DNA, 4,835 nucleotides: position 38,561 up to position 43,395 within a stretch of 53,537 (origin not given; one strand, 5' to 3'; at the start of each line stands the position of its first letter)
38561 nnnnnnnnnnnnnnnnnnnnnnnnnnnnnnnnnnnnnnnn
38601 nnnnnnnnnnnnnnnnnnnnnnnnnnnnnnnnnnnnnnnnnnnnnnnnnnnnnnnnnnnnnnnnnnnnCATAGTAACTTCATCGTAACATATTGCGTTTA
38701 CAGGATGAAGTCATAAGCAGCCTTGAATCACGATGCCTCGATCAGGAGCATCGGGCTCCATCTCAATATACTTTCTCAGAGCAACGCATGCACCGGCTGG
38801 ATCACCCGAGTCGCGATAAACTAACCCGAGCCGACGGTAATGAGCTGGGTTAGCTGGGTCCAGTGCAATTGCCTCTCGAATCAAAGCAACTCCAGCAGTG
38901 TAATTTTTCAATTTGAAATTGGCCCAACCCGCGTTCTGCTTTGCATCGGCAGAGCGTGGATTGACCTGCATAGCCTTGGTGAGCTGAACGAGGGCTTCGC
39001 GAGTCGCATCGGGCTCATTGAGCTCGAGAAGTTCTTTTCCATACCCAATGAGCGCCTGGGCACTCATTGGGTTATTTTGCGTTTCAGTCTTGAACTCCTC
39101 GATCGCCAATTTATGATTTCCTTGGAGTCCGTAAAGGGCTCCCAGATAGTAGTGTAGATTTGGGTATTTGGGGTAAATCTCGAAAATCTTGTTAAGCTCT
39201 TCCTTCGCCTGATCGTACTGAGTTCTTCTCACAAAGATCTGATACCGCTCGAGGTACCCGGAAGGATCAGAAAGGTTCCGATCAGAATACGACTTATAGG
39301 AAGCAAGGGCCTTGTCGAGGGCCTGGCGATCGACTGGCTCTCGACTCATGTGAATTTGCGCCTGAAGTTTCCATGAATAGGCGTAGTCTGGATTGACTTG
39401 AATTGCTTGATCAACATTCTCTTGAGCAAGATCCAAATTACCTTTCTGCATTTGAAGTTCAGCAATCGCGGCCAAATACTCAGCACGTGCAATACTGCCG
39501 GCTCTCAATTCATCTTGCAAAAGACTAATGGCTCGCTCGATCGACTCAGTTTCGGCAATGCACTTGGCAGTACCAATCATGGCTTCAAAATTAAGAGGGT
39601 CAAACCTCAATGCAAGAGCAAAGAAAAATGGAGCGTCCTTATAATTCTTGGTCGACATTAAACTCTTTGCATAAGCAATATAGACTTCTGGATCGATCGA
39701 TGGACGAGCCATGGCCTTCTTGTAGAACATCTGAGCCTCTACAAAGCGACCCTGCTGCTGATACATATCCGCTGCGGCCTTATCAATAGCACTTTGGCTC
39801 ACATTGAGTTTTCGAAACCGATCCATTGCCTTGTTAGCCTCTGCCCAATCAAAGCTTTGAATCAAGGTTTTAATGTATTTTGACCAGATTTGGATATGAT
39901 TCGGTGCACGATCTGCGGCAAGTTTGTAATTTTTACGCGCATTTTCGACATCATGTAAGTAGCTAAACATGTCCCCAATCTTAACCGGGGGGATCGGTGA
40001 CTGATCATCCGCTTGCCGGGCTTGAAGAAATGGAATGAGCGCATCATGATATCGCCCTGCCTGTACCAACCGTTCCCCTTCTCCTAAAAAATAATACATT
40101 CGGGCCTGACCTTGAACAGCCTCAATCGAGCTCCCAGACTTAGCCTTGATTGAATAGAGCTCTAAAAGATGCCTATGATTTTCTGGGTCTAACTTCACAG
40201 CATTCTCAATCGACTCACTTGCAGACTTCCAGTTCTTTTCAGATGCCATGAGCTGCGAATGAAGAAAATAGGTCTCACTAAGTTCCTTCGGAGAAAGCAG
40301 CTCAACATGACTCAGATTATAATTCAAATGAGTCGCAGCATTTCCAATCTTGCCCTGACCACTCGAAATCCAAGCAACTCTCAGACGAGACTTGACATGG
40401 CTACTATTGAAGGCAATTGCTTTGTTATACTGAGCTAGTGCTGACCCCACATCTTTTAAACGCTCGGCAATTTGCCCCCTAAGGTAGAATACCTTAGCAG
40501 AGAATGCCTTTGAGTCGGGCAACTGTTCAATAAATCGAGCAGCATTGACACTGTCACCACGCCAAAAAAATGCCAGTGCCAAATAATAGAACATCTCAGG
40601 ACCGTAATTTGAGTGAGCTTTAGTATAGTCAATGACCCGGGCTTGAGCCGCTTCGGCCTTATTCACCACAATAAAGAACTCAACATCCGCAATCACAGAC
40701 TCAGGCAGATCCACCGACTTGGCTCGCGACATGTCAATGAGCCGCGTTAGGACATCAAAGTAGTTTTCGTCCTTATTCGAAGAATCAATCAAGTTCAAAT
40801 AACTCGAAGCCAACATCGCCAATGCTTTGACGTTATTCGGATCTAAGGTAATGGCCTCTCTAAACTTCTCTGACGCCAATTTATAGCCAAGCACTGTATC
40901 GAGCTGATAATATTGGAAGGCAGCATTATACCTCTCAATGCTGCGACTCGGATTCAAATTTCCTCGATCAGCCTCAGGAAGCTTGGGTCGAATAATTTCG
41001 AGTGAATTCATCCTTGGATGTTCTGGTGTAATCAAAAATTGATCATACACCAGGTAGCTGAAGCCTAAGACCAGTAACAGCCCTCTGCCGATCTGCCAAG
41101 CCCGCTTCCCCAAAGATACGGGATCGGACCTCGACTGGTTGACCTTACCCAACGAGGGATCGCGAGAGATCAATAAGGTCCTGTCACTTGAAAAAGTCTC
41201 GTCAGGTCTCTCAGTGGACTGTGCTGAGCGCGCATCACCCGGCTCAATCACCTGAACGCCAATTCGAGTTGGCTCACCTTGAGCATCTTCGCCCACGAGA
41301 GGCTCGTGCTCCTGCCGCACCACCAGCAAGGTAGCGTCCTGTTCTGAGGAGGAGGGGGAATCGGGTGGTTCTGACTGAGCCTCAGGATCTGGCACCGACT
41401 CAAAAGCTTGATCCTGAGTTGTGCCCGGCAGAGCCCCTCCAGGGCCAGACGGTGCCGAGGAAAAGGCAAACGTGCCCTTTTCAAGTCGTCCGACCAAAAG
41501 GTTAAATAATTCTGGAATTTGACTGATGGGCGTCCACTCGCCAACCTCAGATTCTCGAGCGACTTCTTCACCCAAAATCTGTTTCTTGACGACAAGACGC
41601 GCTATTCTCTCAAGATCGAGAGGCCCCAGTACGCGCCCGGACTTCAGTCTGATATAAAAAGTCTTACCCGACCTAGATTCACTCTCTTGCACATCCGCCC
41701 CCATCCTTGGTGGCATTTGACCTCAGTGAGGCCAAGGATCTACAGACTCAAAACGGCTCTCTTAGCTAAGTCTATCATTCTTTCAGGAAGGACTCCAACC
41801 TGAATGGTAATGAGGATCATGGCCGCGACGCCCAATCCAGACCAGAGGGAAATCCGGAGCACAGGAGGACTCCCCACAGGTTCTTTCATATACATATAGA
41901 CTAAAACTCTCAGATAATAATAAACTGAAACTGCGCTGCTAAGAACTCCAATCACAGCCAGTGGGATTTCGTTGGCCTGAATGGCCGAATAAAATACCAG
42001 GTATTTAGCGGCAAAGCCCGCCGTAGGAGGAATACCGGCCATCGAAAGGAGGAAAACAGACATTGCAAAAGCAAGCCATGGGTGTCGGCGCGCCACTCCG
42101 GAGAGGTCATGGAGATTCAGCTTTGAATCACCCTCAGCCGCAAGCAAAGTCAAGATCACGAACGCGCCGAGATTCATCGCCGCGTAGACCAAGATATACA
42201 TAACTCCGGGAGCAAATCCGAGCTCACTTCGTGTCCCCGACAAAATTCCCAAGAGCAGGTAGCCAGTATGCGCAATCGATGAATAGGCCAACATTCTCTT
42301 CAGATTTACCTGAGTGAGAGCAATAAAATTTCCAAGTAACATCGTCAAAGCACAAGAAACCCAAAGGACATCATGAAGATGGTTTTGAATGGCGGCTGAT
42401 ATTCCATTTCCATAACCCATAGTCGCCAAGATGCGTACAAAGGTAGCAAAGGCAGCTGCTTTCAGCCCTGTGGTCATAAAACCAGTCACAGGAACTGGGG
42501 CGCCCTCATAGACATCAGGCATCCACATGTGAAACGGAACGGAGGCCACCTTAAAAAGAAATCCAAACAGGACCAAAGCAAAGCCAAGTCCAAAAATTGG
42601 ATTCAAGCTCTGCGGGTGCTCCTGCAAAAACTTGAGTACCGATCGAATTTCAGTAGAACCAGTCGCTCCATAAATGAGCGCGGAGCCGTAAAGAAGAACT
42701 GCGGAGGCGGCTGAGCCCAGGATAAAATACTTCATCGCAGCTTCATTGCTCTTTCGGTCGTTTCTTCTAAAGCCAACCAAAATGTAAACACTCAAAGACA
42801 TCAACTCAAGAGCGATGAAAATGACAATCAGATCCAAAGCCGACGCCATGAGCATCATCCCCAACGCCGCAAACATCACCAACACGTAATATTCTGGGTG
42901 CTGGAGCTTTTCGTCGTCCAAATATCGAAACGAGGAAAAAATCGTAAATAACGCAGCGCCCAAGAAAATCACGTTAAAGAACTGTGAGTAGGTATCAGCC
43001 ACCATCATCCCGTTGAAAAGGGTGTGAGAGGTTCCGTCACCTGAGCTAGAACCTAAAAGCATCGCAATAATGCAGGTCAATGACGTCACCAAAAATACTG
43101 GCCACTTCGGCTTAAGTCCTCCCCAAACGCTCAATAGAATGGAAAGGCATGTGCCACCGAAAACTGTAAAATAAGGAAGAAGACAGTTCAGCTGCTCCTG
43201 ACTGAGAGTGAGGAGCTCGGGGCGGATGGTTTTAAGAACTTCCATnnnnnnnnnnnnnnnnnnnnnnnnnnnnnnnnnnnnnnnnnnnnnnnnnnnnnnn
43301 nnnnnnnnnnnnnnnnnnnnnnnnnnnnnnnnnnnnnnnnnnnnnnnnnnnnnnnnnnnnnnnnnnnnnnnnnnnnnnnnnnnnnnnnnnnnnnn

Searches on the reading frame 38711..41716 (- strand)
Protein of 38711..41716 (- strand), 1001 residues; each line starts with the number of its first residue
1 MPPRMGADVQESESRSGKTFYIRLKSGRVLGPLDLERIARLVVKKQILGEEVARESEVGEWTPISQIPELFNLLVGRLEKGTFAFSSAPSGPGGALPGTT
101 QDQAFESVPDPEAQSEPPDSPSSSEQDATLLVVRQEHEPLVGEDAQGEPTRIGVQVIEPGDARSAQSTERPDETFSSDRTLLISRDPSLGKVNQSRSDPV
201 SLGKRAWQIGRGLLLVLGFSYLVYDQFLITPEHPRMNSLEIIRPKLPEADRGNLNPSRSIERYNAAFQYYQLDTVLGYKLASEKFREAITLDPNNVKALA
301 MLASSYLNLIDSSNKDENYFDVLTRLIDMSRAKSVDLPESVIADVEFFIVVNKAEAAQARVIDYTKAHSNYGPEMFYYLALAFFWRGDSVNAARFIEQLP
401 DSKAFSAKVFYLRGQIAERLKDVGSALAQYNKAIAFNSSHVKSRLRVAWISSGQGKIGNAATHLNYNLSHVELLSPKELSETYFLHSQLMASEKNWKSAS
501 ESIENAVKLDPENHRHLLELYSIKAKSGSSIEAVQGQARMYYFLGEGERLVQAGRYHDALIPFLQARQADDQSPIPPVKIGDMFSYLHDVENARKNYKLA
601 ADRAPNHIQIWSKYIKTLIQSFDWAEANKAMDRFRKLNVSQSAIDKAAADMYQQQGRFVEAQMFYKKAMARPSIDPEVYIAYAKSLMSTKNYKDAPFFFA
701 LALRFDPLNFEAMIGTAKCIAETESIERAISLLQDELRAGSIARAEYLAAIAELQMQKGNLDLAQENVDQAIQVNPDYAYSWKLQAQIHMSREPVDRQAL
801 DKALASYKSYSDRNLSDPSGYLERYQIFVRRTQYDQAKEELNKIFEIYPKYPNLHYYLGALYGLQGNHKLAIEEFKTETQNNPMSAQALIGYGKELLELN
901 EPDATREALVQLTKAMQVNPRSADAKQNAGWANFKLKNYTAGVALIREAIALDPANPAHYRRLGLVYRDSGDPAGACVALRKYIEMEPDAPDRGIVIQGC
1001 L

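Call 44: search_protein_families(library=pfam, proteins=[window:38711-41716:-], max_evalue=0.0001)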
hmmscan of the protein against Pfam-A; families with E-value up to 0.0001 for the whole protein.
window:38711-41716:- (1001 aa): 15 families
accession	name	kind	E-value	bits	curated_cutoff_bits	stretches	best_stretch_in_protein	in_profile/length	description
PF14559.12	TPR_19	-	2.9e-23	82.4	25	0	654-700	3-49/68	Tetratricopeptide repeat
PF07719.23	TPR_2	-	4.3e-23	79.9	27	0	407-438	1-32/34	Tetratricopeptide repeat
PF13432.12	TPR_16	-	3.8e-22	78.8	32.7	0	893-957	4-65/65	Tetratricopeptide repeat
PF13428.12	TPR_14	-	1.2e-21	75.4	23.5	0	926-964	4-42/44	Tetratricopeptide repeat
PF13181.12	TPR_8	-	1.5e-19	68.8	25.7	0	745-778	1-34/34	Tetratricopeptide repeat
PF23914.1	TPR_CcmH_CycH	-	3.3e-14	53.5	42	0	857-950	55-148/158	Cytochrome c-type biogenesis protein H TPR domain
PF13414.12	TPR_11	-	6.6e-14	51.8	26.8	0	827-866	3-42/42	TPR repeat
PF00515.34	TPR_1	-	1e-13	50.9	27.8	0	407-439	1-33/34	Tetratricopeptide repeat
PF13431.12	TPR_17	-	2.7e-13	49.5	24.4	0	285-309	2-26/34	Tetratricopeptide repeat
PF13371.12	TPR_9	-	1.5e-12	47.7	35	1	938-995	10-67/73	Tetratricopeptide repeat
PF13424.12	TPR_12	-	1.6e-09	38.3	30.1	0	648-670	9-31/77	Tetratricopeptide repeat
PF12895.13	ANAPC3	-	1.2e-08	35.6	27.2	0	690-758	3-71/82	Anaphase-promoting complex, cyclosome, subunit 3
PF25062.1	ARM_TT21_N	-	1.1e-06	29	40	1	733-851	85-201/222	Tetratricopeptide repeat protein 21 N-terminal ARM repeat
PF14237.11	GYF_2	-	2.6e-05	24.3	25.8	1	25-70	5-50/50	GYF domain 2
PF13174.12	TPR_6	-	4.1e-05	24.4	26.3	0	962-989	5-32/33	Tetratricopeptide repeat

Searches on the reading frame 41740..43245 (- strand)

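Call 44: search_protein_families(library=pfam, proteins=[window:41740-43245:-], max_evalue=0.0001)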
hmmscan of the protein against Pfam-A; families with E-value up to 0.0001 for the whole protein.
window:41740-43245:- (501 aa): 1 family
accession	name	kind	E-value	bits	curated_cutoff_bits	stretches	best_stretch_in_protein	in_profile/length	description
PF00361.26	Proton_antipo_M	-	6.5e-69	232.8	21.5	1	136-439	1-293/294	NADH:quinone oxidoreductase/Mrp antiporter, TM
